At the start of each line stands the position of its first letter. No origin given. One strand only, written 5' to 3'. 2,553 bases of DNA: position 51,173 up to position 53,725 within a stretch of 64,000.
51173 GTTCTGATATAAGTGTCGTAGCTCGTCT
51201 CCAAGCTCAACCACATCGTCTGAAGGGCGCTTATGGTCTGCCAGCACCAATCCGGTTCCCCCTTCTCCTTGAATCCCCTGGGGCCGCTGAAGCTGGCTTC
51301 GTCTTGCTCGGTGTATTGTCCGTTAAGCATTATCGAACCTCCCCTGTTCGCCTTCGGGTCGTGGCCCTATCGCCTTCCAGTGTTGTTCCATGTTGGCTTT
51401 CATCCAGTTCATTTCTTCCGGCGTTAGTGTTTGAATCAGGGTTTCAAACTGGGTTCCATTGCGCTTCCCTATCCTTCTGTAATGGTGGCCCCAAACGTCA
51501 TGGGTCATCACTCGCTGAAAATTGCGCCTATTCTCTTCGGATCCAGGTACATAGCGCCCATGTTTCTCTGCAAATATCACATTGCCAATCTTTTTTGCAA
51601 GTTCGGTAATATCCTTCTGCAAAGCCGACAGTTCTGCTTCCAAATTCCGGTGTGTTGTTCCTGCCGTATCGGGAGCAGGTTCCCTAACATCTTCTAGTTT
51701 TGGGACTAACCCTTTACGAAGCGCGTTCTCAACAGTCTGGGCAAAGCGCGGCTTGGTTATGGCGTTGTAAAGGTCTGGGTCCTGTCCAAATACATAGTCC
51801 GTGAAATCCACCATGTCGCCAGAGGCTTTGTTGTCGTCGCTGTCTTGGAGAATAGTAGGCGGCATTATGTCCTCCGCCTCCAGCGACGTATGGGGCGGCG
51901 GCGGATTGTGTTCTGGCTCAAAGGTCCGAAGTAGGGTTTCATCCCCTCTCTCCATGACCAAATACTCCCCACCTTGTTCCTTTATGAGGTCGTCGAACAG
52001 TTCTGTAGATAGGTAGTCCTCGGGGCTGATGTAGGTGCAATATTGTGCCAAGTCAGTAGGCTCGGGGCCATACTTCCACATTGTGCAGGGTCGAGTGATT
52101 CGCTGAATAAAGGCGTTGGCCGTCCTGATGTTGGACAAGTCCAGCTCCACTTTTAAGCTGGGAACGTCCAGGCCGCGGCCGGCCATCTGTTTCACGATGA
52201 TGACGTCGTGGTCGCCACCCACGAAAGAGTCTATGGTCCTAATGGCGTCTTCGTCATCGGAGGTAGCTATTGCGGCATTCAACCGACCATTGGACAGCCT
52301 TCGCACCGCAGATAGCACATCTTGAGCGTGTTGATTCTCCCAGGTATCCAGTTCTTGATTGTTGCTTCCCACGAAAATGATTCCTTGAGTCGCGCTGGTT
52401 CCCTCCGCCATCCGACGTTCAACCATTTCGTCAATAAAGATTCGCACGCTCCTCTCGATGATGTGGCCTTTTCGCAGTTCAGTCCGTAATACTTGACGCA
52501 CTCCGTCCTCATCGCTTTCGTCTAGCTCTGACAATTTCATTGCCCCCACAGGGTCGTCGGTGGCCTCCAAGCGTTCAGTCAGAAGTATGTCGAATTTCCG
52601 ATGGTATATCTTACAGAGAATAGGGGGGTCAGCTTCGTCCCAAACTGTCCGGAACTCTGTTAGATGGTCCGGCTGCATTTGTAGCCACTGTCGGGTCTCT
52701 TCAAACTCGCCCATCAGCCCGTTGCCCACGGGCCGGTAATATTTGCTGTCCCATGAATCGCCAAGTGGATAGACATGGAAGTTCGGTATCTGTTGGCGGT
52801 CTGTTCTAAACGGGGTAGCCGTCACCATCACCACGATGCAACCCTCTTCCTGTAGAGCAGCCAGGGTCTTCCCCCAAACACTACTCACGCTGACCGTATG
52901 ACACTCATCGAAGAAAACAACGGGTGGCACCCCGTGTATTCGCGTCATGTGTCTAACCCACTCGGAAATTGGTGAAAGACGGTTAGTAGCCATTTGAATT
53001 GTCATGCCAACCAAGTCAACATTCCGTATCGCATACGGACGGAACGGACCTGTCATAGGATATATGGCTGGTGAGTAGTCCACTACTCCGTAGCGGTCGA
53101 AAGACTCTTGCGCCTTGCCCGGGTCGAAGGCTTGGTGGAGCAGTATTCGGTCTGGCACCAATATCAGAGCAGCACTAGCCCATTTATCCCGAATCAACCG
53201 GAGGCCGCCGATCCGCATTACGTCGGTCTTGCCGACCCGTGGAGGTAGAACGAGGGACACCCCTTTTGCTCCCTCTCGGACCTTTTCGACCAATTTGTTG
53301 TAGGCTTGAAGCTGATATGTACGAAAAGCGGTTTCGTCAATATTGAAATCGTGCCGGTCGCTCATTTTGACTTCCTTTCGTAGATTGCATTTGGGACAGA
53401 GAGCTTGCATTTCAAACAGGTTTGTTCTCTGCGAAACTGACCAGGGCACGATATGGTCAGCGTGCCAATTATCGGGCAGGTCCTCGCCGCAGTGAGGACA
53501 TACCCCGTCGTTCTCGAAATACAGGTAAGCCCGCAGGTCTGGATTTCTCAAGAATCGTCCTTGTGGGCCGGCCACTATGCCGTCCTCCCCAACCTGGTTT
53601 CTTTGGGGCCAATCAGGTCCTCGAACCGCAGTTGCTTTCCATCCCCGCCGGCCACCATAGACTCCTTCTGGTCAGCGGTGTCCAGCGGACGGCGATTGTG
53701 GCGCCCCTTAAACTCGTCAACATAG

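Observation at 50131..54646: IS1595-type transposon with a dead transposase but four intact, translationally coupled passenger genes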

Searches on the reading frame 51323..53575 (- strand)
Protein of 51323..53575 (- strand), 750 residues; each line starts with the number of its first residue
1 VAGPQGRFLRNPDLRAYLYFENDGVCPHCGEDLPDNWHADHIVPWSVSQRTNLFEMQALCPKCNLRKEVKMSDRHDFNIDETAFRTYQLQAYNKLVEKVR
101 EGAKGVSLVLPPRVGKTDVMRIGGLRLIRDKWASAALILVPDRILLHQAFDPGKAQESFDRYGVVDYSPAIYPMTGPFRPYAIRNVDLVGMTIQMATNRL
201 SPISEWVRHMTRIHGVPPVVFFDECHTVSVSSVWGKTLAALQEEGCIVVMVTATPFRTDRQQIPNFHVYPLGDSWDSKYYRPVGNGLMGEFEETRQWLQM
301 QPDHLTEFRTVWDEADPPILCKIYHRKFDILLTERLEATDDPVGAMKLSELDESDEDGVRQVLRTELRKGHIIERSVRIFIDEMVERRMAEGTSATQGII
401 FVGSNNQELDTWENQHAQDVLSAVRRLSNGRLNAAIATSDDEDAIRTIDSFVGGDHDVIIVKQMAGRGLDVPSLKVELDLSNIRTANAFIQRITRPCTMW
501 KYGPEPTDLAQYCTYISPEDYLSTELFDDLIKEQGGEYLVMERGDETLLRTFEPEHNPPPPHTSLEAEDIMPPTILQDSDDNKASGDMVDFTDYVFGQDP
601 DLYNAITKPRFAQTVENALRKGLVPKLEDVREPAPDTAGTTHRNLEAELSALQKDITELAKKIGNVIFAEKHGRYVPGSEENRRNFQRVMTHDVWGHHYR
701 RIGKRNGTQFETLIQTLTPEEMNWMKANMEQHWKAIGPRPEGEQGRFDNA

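Call 4: search_protein_families(library=pfam, proteins=[window:51323-53575:-], max_evalue=0.1)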
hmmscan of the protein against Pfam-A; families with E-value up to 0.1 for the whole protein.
window:51323-53575:- (750 aa): 5 families
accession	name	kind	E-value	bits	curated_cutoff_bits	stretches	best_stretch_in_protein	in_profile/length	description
PF04851.21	ResIII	-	1.1e-10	42.2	22.5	1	83-257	3-164/164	Type III restriction enzyme, res subunit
PF01844.29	HNH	-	1.8e-08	34.8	21.4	1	26-68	1-45/47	HNH endonuclease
PF14279.12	HNH_5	-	1.8e-05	25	27.5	1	26-73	1-49/56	HNH endonuclease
PF00271.37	Helicase_C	-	0.00039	21.1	23.5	1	395-495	15-105/110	Helicase conserved C-terminal domain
PF12760.12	Zn_ribbon_IS1595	-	0.078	13.4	25.4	0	21-32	16-27/46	Transposase zinc-ribbon domain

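Call 5: search_protein_families(library=padloc, proteins=[window:51323-53575:-], max_evalue=0.1)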
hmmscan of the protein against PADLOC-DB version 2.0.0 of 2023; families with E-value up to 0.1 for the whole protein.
window:51323-53575:- (750 aa): 7 families
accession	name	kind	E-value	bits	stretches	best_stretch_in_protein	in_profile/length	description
PDLC02707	PbeA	-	0.00013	18.7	1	387-495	514-613/672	PbeA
PDLC03418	REase_II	-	0.0012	16.1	1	15-69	317-371/372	Type II restriction enzyme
PDLC03049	REase_I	-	0.0013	14.8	1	81-149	165-233/807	Type I restriction enzyme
PDLC00325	PtuB1|PtuB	-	0.0025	15.4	1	14-70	42-104/213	Unknown function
PDLC00315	PtuB1|PtuB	-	0.014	13.2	1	24-78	31-87/227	Unknown function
PDLC02706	PbeA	-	0.025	11.2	0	381-495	533-655/722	PbeA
PDLC02704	PbeA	-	0.042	10.3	1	390-492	525-624/682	PbeA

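Call 6: search_protein_families(library=phrogs, proteins=[window:51323-53575:-], max_evalue=0.1)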
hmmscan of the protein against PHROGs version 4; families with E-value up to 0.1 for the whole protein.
window:51323-53575:- (750 aa): 16 families
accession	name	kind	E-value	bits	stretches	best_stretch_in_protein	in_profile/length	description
phrog_16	-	DNA, RNA and nucleotide metabolism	1.7e-13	50.7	2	85-264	274-425/986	DNA helicase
phrog_2118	-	DNA, RNA and nucleotide metabolism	2.8e-10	41.2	1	12-72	165-226/301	HNH endonuclease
phrog_144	-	DNA, RNA and nucleotide metabolism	6.3e-07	30.2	1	14-91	75-152/175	HNH endonuclease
phrog_338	-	DNA, RNA and nucleotide metabolism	5.6e-06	26.9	1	8-73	194-265/340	HNH endonuclease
phrog_1035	-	DNA, RNA and nucleotide metabolism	1.7e-05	25.9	1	19-79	155-222/271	endonuclease VII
phrog_589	-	DNA, RNA and nucleotide metabolism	2e-05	25.4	1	13-70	81-141/179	HNH endonuclease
phrog_11604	-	DNA, RNA and nucleotide metabolism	3e-05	24.6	1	13-78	65-139/160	HNH endonuclease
phrog_1271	-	DNA, RNA and nucleotide metabolism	0.0002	21.9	1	18-77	261-325/361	HNH endonuclease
phrog_6050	-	DNA, RNA and nucleotide metabolism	0.00035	20.5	1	19-74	306-364/402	HNH endonuclease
phrog_5718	-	DNA, RNA and nucleotide metabolism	0.0011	19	1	9-86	114-192/394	HNH endonuclease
phrog_2214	-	DNA, RNA and nucleotide metabolism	0.0033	17.6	1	13-94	183-261/429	HNH endonuclease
phrog_7785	-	DNA, RNA and nucleotide metabolism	0.015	16.3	1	16-73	63-118/147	HNH endonuclease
phrog_16726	-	DNA, RNA and nucleotide metabolism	0.019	15.7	1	12-79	82-152/308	HNH endonuclease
phrog_16986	-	unknown function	0.021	15.4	1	21-72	17-71/248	-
phrog_5956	-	DNA, RNA and nucleotide metabolism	0.031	14.9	1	16-75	52-115/138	HNH endonuclease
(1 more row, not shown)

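Call 10: find_homologous_proteins(query=window:51323-53575:-, max_evalue=0.00001)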
Query window:51323-53575:- (750 aa): 96 proteins with E <= 0.00001 among 8000 candidates.
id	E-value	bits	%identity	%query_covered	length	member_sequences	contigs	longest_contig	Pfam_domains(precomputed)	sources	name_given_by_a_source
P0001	0.0e+0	1766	100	100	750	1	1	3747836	PF01844.30,PF04851.22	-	-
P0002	0.0e+0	1146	82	81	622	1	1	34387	PF00270.36,PF01844.30,PF00271.38,PF04851.22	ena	-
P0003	6.2e-272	923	61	91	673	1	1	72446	PF04851.22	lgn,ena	-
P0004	2.1e-217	742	70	64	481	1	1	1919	-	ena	-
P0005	5.8e-201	688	50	90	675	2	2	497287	PF00271.38,PF04851.22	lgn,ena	-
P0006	3.6e-194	665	48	90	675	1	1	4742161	PF00271.38,PF04851.22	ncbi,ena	-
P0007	4.8e-177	609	45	90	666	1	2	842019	PF00270.36,PF00271.38,PF04851.22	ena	-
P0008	1.4e-148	515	39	93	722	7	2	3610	PF01844.30,PF00271.38,PF04851.22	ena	-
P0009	2.3e-148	514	40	93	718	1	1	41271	PF01844.30,PF00271.38,PF04851.22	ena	-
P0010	2.4e-147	511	40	96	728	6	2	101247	PF01844.30,PF00271.38,PF04851.22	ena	-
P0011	1.5e-142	495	40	93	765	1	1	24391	PF01844.30,PF00271.38,PF04851.22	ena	-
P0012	3.2e-139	484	39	93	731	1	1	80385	PF00270.36,PF01844.30,PF00271.38,PF14279.13,PF04851.22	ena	-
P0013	4.3e-137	477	37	96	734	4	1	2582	PF01844.30,PF00271.38,PF14279.13,PF04851.22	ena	-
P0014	4.2e-122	427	36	97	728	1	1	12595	PF01844.30,PF00271.38,PF14279.13,PF04851.22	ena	-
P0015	1.4e-119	419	37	97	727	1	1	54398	PF01844.30,PF00271.38,PF14279.13,PF04851.22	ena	-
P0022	1.9e-110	389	35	99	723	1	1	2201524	PF01844.30,PF14279.13,PF04851.22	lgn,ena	-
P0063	5.4e-50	189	28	91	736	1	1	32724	PF01844.30,PF00271.38,PF04851.22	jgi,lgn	-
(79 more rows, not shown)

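Call 11: find_encoding_contigs(protein=P0002, flank=8000, max_places=3)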
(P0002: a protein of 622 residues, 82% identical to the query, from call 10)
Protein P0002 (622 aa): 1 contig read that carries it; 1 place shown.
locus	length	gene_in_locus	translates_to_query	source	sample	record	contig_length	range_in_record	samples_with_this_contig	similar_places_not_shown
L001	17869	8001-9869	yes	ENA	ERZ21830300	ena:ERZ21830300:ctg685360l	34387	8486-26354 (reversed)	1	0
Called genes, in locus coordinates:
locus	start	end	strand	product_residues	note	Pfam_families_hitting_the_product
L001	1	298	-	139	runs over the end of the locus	PF01850:PIN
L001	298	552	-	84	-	PF01954:AF2212-like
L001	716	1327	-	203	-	PF13581:HATPase_c_2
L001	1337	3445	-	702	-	PF02897:Peptidase_S9_N, PF00326:Peptidase_S9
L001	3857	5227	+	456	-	PF11638:DnaA_N, PF00308:Bac_DnaA, PF01695:IstB_IS21, PF00004:AAA (weak), PF08299:Bac_DnaA_C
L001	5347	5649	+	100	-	-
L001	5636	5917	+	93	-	-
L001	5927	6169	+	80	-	-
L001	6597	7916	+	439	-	PF01018:GTP1_OBG, PF00009:GTP_EFTU (faint), PF01926:MMR_HSR1, PF02421:FeoB_N, PF09269:DUF1967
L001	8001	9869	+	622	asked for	PF01844:HNH, PF00270:DEAD (weak), PF04851:ResIII, PF00271:Helicase_C (faint)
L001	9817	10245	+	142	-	-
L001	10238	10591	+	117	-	-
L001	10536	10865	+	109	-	-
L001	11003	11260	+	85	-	PF01467:CTP_transf_like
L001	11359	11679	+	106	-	-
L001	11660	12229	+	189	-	PF00156:Pribosyltran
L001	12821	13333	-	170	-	-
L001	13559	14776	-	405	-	PF00496:SBP_bac_5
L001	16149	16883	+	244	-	PF04586:Peptidase_S78 (weak)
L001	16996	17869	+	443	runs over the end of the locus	PF05065:Phage_capsid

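Call 12: find_encoding_contigs(protein=P0003, flank=8000, max_places=3)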
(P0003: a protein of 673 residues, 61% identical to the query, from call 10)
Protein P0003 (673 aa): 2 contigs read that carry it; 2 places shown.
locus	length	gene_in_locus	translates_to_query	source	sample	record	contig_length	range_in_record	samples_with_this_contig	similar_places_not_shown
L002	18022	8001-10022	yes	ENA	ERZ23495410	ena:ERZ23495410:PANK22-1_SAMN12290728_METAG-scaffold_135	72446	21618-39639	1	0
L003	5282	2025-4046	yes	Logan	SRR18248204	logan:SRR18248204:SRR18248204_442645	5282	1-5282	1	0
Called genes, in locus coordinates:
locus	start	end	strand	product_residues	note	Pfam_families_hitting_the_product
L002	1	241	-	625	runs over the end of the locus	PF00496:SBP_bac_5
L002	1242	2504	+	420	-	PF00528:BPD_transp_1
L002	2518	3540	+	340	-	PF00005:ABC_tran, PF08352:oligo_HPY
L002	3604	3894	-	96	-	-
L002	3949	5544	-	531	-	PF01011:PQQ (faint), PF13360:PQQ_2, PF13570:Beta-prop_ACSF4, PF13360:PQQ_2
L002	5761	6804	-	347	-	PF00296:Bac_luciferase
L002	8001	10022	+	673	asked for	PF04851:ResIII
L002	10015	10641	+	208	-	-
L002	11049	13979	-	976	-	PF01555:N6_N4_Mtase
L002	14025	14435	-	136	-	PF01850:PIN (weak)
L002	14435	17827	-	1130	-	PF04851:ResIII (weak), PF19778:RE_endonuc (faint)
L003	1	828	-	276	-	?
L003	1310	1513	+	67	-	-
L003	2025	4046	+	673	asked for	PF04851:ResIII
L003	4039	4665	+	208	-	-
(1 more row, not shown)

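Call 13: find_encoding_contigs(protein=P0006, flank=8000, max_places=3)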
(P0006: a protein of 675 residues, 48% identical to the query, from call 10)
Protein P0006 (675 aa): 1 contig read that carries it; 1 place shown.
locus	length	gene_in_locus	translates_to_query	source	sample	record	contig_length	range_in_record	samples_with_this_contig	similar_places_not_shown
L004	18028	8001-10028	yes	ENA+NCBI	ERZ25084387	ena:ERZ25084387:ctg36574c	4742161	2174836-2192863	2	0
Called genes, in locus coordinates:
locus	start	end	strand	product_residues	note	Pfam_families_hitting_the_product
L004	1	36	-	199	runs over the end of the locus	-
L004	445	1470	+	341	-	PF07728:AAA_5 (faint), PF07724:AAA_2 (faint), PF00004:AAA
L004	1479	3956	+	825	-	PF27160:Y4kK_N, PF27210:Y4kK_2nd, PF00082:Peptidase_S8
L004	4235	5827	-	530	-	-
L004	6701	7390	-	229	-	-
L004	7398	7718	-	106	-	-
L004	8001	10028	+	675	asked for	PF04851:ResIII, PF00271:Helicase_C (faint)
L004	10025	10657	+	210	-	-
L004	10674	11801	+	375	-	PF03811:Zn_ribbon_InsA, PF00665:rve, PF13610:DDE_Tnp_IS240, PF13683:rve_3 (weak)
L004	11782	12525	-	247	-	-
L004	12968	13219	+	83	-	-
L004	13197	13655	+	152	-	PF01850:PIN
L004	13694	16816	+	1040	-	PF02384:N6_Mtase, PF07669:Eco57I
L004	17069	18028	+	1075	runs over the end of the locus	PF13401:AAA_22, PF24390:PRTase-CE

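Call 36: find_encoding_contigs(protein=P0012, flank=8000, max_places=2)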
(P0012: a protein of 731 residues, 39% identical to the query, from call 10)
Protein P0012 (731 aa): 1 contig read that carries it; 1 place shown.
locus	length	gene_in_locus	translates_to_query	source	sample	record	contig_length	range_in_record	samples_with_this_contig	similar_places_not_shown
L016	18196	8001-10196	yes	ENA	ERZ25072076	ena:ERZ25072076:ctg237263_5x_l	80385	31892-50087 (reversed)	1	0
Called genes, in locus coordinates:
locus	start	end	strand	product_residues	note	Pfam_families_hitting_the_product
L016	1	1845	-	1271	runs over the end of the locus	PF16656:Pur_ac_phosph_N (faint), PF24489:Ig_J_second (faint), PF24421:Ig_J (faint), PF25788:Ig_Rha78A_N (faint), PF10179:NDNF (faint), PF21466:GH101_dom-5 (faint), PF00041:fn3, PF25059:FN3_DSCAM-DSCAML_C (weak), +1 more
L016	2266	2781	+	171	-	-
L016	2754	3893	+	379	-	PF00989:PAS (weak), PF00512:HisKA, PF13581:HATPase_c_2 (faint), PF02518:HATPase_c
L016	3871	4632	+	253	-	PF00072:Response_reg, PF00486:Trans_reg_C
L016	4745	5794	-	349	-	PF01210:NAD_Gly3P_dh_N, PF02558:ApbA, PF03446:NAD_binding_2 (weak), PF07479:NAD_Gly3P_dh_C, PF20618:GPD_NAD_C_bact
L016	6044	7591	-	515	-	PF01266:DAO (weak), PF07992:Pyr_redox_2 (faint), PF12831:FAD_oxidored (weak), PF13450:NAD_binding_8, PF01593:Amino_oxidase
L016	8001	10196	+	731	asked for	PF01844:HNH (weak), PF14279:HNH_5 (faint), PF00270:DEAD (weak), PF04851:ResIII, PF00271:Helicase_C (weak)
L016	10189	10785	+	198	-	-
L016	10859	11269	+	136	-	PF01243:PNPOx_N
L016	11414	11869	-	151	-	-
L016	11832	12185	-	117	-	PF00202:Aminotran_3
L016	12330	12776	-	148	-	PF00202:Aminotran_3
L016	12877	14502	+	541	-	PF07364:DUF1485, PF07171:MlrC_C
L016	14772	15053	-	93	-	-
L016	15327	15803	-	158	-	-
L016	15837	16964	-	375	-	PF01381:HTH_3, PF13560:HTH_31 (faint)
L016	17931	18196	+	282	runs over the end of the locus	-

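Call 43: search_protein_families(library=ncbifam, proteins=[window:51323-53575:-], max_evalue=0.1)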
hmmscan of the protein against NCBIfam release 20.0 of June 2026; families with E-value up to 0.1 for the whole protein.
window:51323-53575:- (750 aa): 7 families
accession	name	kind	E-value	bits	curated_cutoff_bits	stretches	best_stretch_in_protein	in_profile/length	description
NF045503.1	repair_heli_XPB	equivalog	0.0014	17.3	610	1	75-228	175-312/548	DNA repair helicase XPB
NF046051.1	restrict_EcoAI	equivalog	0.0042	15.5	550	1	65-150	137-224/768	EcoAI/FtnUII family type I restriction enzme subunit R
NF053632.1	heli_RadD_YejH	equivalog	0.02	13.2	720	0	210-268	102-164/573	DNA repair helicase RadD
NF041911.1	HVO_0649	equivalog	0.031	14.2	70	1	19-68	18-60/65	HVO_0649 family zinc finger protein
TIGR04095.1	dnd_restrict_1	equivalog_domain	0.057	12.4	600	1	383-495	266-379/451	DNA phosphorothioation system restriction enzyme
NF053711.1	RNA_heli_RhlE1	exception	0.065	12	750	0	444-496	283-335/434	RNA helicase RhlE1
NF008394.0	PRK11192.1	equivalog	0.083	11.7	507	0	443-496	285-338/441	ATP-dependent RNA helicase SrmB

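Call 44: search_solved_structures(query=window:51323-53575:-, max_evalue=0.01)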
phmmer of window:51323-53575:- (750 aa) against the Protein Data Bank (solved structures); distinct sequences matched with E-value up to 0.01: 1.
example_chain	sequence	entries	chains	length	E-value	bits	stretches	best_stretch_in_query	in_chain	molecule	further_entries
2z0m_A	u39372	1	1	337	0.0045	18.7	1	445-506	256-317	337aa long hypothetical ATP-dependent RNA helicase deaD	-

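Call 77: find_encoding_contigs(protein=P0022, flank=6000, max_places=2)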
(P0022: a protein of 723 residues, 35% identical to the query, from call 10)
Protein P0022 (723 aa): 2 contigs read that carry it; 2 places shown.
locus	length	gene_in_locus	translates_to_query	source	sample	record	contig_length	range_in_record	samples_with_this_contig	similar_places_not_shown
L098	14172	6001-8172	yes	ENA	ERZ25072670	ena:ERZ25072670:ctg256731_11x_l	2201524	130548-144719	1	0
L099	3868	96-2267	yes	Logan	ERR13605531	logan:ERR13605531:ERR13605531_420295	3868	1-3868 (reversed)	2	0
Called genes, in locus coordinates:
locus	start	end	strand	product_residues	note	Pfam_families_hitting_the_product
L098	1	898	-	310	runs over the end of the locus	PF06067:DUF932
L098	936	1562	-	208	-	-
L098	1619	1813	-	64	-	-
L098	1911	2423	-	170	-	-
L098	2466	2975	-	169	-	-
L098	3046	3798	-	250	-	PF02511:Thy1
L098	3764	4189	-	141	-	-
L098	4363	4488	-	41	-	-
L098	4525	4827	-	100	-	-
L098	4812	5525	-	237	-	-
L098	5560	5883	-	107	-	-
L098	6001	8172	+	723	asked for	PF01844:HNH (weak), PF14279:HNH_5 (weak), PF04851:ResIII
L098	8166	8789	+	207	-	-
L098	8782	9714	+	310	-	PF03811:Zn_ribbon_InsA (weak), PF00665:rve, PF13610:DDE_Tnp_IS240, PF13683:rve_3 (weak)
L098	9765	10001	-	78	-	-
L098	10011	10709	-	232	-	-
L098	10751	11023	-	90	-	-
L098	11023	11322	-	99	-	-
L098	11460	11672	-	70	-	-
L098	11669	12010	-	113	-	-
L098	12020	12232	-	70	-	-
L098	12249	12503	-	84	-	-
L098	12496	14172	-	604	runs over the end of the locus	PF00004:AAA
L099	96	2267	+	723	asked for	PF01844:HNH (weak), PF14279:HNH_5 (weak), PF04851:ResIII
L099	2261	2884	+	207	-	-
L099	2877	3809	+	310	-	PF03811:Zn_ribbon_InsA (weak), PF00665:rve, PF13610:DDE_Tnp_IS240, PF13683:rve_3 (weak)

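Call 78: find_encoding_contigs(protein=P0063, flank=6000, max_places=2)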
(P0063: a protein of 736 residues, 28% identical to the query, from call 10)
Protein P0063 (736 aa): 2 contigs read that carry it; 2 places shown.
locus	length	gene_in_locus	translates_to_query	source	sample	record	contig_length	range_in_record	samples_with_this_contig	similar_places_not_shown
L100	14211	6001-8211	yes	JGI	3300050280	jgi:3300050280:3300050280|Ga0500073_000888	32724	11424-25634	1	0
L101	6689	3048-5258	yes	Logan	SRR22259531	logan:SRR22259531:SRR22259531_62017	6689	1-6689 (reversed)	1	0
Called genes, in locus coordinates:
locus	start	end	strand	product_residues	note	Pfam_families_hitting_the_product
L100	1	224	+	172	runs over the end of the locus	PF27148:Slr1353_N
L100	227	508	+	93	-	-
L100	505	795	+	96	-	-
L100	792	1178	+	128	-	-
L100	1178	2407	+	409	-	PF09250:Prim-Pol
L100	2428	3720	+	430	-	-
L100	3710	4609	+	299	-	PF01695:IstB_IS21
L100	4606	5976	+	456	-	PF00772:DnaB, PF03796:DnaB_C, PF06745:ATPase, PF13481:AAA_25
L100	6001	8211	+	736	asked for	PF01844:HNH, PF04851:ResIII, PF00271:Helicase_C (weak)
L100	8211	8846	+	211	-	-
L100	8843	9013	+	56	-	-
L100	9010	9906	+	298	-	-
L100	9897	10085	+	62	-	-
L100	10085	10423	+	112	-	-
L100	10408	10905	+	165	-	PF01464:SLT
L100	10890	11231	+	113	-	-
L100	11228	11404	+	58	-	-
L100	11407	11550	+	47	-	-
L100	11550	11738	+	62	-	-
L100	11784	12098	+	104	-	-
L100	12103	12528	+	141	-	PF08299:Bac_DnaA_C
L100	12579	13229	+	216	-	-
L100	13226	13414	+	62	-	-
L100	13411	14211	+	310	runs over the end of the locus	PF01145:Band_7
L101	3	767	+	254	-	?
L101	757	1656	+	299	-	PF01695:IstB_IS21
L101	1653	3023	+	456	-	PF00772:DnaB, PF03796:DnaB_C, PF06745:ATPase, PF13481:AAA_25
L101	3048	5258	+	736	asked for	PF01844:HNH, PF04851:ResIII, PF00271:Helicase_C (weak)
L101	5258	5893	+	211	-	-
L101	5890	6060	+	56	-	-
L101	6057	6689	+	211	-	?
